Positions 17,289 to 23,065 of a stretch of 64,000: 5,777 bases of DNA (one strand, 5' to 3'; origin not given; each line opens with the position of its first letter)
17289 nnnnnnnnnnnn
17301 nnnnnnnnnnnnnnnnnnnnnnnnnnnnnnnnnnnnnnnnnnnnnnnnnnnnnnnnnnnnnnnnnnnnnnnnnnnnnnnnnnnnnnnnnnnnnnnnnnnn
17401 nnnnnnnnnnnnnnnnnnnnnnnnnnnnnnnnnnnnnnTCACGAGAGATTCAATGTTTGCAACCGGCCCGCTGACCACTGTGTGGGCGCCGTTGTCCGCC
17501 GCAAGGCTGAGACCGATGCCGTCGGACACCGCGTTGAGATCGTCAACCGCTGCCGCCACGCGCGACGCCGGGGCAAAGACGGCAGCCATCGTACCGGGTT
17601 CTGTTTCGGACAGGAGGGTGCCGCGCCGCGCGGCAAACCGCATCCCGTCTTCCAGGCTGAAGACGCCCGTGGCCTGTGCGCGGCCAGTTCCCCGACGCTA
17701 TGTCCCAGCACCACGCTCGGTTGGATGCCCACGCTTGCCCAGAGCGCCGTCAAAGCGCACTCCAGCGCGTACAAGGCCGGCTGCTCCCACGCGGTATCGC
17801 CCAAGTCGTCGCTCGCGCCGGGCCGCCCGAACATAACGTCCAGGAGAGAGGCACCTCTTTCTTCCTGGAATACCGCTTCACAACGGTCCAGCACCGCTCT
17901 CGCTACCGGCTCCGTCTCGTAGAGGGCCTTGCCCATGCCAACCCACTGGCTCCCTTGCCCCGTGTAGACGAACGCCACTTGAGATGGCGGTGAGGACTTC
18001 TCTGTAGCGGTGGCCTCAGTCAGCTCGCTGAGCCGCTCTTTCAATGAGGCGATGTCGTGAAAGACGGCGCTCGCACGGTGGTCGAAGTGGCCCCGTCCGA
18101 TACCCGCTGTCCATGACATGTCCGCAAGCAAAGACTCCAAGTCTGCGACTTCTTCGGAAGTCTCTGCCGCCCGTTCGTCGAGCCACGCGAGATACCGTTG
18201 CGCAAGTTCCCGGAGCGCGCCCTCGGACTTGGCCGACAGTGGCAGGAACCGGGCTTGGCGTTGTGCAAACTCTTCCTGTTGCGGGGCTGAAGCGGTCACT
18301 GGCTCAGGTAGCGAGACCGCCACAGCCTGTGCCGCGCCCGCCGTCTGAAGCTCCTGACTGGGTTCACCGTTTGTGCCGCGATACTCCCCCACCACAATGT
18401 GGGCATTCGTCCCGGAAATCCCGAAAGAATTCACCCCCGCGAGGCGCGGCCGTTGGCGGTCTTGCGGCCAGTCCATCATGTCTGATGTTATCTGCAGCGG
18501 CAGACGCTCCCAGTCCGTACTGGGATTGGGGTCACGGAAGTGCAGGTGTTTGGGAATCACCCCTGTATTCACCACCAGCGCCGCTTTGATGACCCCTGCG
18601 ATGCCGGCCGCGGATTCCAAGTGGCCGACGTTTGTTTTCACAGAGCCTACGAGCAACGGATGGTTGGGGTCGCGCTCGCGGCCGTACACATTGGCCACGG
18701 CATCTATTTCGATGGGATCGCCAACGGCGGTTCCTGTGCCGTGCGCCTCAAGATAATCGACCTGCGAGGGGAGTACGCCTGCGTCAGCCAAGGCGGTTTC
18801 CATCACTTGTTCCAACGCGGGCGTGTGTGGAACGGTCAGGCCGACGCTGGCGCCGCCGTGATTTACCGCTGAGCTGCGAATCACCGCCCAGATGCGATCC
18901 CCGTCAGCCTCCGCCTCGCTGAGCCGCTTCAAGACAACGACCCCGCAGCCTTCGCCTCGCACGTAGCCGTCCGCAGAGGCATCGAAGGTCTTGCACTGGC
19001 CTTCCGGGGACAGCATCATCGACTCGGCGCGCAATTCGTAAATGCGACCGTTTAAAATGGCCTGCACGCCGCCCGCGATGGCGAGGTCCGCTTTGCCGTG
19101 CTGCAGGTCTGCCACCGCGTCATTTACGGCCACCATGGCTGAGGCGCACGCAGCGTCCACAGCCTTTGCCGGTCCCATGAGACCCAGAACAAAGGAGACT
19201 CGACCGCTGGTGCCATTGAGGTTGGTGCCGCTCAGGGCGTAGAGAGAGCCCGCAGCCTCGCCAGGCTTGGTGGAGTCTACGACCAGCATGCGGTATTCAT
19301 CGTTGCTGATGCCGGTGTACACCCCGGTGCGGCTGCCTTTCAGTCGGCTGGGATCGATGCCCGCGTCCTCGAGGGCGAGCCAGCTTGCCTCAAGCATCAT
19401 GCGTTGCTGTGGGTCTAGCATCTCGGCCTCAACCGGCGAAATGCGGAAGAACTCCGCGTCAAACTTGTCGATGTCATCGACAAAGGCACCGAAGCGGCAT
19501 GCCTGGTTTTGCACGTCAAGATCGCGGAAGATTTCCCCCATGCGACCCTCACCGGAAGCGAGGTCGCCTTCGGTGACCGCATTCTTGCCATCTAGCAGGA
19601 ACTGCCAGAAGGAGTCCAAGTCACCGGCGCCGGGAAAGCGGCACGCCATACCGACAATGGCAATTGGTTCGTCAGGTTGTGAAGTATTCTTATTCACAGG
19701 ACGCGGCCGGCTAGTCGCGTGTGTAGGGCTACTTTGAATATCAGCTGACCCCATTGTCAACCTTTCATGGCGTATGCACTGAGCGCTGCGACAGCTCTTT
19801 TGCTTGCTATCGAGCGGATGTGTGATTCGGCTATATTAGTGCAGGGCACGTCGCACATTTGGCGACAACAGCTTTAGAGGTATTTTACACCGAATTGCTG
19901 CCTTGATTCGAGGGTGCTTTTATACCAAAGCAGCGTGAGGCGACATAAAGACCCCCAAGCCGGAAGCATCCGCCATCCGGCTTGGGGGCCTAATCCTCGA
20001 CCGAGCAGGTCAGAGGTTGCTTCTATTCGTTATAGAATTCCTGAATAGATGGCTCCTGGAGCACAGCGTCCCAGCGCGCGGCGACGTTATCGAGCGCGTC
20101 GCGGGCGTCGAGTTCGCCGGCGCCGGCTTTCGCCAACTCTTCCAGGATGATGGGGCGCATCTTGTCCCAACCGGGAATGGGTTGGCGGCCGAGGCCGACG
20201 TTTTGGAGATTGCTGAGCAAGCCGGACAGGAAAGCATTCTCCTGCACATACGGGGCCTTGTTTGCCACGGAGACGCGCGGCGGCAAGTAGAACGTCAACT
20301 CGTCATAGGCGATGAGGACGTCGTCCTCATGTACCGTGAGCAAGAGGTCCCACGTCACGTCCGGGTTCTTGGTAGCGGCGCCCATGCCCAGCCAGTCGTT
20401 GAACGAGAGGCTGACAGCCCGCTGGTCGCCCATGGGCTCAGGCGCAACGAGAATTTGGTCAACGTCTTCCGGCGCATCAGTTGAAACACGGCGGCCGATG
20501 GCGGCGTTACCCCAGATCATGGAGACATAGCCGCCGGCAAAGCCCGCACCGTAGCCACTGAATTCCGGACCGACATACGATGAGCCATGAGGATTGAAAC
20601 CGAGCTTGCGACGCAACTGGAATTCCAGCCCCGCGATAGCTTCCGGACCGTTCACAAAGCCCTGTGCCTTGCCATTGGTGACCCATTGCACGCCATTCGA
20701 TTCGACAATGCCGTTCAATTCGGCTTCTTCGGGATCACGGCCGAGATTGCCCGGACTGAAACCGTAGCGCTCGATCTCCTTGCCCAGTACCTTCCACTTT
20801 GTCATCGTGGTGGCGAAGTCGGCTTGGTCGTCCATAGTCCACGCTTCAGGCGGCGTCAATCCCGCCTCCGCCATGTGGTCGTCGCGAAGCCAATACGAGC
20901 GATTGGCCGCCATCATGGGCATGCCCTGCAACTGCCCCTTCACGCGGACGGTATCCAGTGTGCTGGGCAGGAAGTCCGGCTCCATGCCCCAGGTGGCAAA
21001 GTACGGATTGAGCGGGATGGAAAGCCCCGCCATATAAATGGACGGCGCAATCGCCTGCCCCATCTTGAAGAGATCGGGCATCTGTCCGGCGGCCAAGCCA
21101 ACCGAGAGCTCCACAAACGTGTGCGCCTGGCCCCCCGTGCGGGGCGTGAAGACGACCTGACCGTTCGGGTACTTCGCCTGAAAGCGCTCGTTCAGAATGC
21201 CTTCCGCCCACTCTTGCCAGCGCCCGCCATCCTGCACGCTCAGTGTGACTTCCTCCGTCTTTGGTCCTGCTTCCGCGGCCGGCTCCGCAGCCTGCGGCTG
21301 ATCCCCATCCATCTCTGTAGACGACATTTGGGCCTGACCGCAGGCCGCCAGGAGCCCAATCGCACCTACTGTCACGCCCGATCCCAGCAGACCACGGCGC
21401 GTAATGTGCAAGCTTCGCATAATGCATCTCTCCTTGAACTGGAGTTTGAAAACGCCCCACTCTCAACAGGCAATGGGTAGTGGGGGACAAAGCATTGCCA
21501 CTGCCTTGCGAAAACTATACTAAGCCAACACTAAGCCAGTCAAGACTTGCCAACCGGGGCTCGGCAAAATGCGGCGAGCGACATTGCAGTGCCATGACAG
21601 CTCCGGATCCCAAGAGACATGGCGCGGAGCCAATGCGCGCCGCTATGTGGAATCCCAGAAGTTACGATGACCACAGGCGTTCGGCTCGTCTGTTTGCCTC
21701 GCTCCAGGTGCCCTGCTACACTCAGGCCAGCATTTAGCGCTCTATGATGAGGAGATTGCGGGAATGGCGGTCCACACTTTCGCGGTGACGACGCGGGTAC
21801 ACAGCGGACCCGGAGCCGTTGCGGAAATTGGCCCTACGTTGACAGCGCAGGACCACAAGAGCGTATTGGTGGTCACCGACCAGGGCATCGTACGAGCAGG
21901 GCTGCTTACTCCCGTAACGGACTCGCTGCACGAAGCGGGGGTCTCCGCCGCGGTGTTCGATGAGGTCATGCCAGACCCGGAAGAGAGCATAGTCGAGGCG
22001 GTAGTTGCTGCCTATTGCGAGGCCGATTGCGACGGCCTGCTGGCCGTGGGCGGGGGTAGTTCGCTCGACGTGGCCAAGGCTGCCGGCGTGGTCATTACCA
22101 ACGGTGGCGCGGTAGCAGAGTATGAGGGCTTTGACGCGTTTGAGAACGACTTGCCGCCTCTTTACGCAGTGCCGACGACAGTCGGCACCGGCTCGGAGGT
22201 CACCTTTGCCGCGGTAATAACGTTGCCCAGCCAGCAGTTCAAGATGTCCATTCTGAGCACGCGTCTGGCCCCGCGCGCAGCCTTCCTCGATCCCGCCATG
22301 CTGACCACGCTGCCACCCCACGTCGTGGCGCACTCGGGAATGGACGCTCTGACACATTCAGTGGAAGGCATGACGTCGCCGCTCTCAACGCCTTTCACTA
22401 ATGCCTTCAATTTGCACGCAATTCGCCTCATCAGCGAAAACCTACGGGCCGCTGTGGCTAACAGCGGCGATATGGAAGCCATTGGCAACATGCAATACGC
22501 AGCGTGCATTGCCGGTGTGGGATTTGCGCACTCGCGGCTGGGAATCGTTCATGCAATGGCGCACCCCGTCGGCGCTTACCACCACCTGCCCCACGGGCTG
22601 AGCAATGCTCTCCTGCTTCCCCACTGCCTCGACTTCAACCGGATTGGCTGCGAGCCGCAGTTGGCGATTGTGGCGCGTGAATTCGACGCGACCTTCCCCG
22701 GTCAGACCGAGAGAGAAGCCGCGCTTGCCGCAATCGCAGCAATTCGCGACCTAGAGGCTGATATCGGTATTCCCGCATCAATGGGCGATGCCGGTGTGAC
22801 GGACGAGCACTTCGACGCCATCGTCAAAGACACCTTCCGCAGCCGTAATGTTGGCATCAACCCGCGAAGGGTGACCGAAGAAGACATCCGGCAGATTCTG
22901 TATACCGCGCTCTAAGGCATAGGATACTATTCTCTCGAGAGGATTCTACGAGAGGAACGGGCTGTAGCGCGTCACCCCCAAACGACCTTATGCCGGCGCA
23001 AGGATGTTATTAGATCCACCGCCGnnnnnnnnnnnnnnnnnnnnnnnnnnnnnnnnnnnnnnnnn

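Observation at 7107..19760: Compact type I PKS cluster with non-canonical architecture: fully reducing, C-methylating module, then KS-AT with trans ACP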

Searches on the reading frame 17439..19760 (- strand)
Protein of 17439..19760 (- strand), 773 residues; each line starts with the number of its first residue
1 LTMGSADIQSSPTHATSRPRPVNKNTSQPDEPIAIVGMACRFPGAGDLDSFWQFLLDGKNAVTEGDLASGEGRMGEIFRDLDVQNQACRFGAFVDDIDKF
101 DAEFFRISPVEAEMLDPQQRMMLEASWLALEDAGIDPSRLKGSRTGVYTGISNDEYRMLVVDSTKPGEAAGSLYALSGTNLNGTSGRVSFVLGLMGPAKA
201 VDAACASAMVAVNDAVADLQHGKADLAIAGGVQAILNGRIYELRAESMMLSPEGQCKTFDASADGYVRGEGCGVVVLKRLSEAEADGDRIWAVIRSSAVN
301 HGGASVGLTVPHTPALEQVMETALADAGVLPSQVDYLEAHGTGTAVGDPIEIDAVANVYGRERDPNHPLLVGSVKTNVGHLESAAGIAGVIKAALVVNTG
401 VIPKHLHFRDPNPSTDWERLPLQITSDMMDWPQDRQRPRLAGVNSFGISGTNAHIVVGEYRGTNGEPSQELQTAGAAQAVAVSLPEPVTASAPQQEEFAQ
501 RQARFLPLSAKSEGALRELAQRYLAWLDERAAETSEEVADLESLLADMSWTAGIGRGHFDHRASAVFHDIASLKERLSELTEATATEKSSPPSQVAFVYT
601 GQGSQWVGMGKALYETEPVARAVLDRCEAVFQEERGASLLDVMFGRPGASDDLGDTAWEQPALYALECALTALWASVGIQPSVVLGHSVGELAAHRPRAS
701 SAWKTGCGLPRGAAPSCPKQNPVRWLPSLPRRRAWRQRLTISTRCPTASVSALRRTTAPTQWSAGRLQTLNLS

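Call 4: search_protein_families(library=pfam, proteins=[window:17439-19760:-], max_evalue=0.01)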
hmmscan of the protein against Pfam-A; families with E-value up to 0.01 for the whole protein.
window:17439-19760:- (773 aa): 7 families
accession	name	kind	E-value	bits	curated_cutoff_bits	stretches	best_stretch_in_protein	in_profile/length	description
PF00109.32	ketoacyl-synt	-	9.6e-81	271.5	20.8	1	31-283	2-252/252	Beta-ketoacyl synthase, N-terminal domain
PF02801.28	Ketoacyl-synt_C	-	2.5e-41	140.8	20.8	1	292-408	2-118/119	Beta-ketoacyl synthase, C-terminal domain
PF00698.26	Acyl_transf_1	-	1.2e-31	110.9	32.7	1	597-695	2-98/319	Acyl transferase domain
PF22621.2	CurL-like_PKS_C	-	2.2e-13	50.4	27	1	505-577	2-64/64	CurL-like, PKS C-terminal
PF16197.11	KAsynt_C_assoc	-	3.6e-12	47.1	33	1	411-530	1-87/111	Ketoacyl-synthetase C-terminal extension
PF22336.2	RhiE-like_linker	-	8.8e-08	32.5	27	1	508-582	2-65/67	RhiE-like, KS-MAT linker domain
PF00108.29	Thiolase_N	-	2.7e-05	24.1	26.4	1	195-234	75-114/260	Thiolase, N-terminal domain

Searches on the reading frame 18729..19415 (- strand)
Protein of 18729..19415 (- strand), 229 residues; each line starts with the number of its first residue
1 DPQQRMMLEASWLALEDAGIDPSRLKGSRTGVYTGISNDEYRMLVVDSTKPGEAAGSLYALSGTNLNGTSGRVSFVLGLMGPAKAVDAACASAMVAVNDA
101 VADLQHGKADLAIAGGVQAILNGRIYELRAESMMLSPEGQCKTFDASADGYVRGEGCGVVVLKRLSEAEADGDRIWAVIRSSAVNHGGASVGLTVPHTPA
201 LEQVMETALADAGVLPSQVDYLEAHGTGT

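Call 78: find_homologous_proteins(query=window:18729-19415:-, max_evalue=1e-40)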
Query seq(229 aa) (229 aa): 1322 proteins with E <= 1e-40 among 4068 candidates; the best 120 are listed.
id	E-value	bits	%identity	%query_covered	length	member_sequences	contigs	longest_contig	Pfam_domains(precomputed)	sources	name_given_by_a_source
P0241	1.0e-126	439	90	100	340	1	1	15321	PF00109.33,PF00108.30,PF02801.29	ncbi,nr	ncbi:MAG: polyketide synthase, partial [Chloroflexota bacterium]|nr:polyketide synthase [Chloroflexo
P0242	6.7e-126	436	88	100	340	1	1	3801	PF00109.33,PF00108.30,PF02801.29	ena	-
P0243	7.4e-126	436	89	100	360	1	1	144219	PF00109.33,PF00108.30,PF02801.29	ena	-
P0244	2.5e-124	431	88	100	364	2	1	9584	PF00109.33,PF02801.29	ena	-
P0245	3.9e-124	430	86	100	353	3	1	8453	PF00109.33,PF00108.30,PF02801.29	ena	-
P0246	1.9e-122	425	85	100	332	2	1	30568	PF00109.33,PF00108.30,PF02801.29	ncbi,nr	ncbi:MAG: polyketide synthase, partial [Acidobacteriia bacterium]|nr:polyketide synthase [Terriglobi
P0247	4.3e-120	417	84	100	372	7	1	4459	PF00109.33,PF02801.29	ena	-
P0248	1.0e-119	416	83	100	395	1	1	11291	PF00109.33,PF00108.30,PF02801.29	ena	-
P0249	5.0e-116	404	85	95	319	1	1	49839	PF00109.33,PF02801.29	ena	-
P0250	5.1e-115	401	93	87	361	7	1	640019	PF00109.33,PF00108.30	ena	-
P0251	2.1e-112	392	91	87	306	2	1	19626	PF00109.33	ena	-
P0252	5.7e-112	391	83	97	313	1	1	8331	PF00109.33,PF00108.30,PF02801.29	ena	-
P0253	7.5e-112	390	83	95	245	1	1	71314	PF00109.33,PF00108.30,PF02801.29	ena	-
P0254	2.2e-111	389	79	98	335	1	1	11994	PF00109.33,PF00108.30,PF02801.29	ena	-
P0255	1.5e-109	383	81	95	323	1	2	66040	PF00109.33,PF00108.30,PF02801.29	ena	-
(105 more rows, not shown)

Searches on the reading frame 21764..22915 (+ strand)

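Call 8: search_protein_families(library=pfam, proteins=[window:21764-22915:+], max_evalue=0.0001)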
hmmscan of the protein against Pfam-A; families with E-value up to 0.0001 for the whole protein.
window:21764-22915:+ (383 aa): 3 families
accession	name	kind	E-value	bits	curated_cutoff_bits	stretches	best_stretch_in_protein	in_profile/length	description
PF25137.1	ADH_Fe_C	-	1.7e-52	178.3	27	1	189-382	2-193/194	Fe-containing alcohol dehydrogenase family, C-terminal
PF00465.25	Fe-ADH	-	4.1e-46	157.1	31.3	1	10-177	2-168/168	Iron-containing alcohol dehydrogenase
PF13685.12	Fe-ADH_2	-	1.4e-13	51.5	28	1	15-108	3-94/149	Iron-containing alcohol dehydrogenase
